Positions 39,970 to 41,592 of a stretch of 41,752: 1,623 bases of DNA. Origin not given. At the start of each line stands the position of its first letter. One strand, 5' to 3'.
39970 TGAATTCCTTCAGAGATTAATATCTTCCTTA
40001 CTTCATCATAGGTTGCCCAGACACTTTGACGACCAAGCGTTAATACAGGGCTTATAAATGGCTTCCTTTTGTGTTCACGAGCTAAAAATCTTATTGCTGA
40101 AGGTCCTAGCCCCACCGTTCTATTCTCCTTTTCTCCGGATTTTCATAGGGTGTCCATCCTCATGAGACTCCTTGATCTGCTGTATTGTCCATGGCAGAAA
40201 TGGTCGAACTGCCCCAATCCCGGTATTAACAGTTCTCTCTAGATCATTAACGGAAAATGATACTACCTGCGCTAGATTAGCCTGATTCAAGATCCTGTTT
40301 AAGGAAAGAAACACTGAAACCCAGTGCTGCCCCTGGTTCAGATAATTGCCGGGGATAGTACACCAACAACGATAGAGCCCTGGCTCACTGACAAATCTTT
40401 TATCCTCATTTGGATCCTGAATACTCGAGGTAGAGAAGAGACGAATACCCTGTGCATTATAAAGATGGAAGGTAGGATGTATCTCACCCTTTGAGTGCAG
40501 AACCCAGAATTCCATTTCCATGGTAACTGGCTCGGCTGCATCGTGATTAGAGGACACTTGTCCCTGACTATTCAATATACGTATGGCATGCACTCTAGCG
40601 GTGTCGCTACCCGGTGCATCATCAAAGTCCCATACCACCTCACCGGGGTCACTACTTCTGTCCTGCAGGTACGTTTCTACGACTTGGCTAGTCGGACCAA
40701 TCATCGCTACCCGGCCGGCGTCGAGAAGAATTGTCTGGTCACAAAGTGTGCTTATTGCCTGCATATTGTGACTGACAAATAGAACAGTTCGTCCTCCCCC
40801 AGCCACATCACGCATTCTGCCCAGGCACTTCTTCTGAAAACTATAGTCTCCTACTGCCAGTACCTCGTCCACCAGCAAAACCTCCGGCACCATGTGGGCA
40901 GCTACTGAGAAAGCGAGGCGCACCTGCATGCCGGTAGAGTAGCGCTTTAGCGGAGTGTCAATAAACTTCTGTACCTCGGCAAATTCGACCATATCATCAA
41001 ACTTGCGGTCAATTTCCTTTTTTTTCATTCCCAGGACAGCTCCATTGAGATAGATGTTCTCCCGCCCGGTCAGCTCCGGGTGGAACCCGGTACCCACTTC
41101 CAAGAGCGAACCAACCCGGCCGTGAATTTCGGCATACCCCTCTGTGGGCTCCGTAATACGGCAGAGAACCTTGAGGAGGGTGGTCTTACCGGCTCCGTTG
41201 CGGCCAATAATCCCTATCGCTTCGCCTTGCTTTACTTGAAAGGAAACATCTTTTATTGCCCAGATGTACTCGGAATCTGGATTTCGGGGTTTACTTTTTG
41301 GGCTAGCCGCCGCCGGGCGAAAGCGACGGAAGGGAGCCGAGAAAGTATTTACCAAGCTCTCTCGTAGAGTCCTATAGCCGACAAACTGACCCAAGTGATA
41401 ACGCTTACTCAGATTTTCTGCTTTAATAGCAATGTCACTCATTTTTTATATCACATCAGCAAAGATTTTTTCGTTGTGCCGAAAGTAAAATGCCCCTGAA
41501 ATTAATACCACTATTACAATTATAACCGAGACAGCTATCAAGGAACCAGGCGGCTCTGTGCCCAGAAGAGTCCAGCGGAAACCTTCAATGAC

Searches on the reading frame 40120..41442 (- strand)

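Call 30: search_protein_families(library=pfam, proteins=[window:40120-41442:-], max_evalue=0.00001)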
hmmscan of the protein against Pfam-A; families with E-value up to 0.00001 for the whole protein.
window:40120-41442:- (440 aa): 3 families
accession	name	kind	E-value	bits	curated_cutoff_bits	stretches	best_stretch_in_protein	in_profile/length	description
PF00005.33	ABC_tran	-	6.5e-22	79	25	1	64-194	2-135/137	ABC transporter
PF14524.12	Wzt_C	-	1.5e-07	31.9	30.4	1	278-409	6-140/143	Wzt C-terminal domain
PF13304.12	AAA_21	-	3.6e-06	27.7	27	0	77-93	3-19/304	AAA domain, putative AbiEii toxin, Type IV TA system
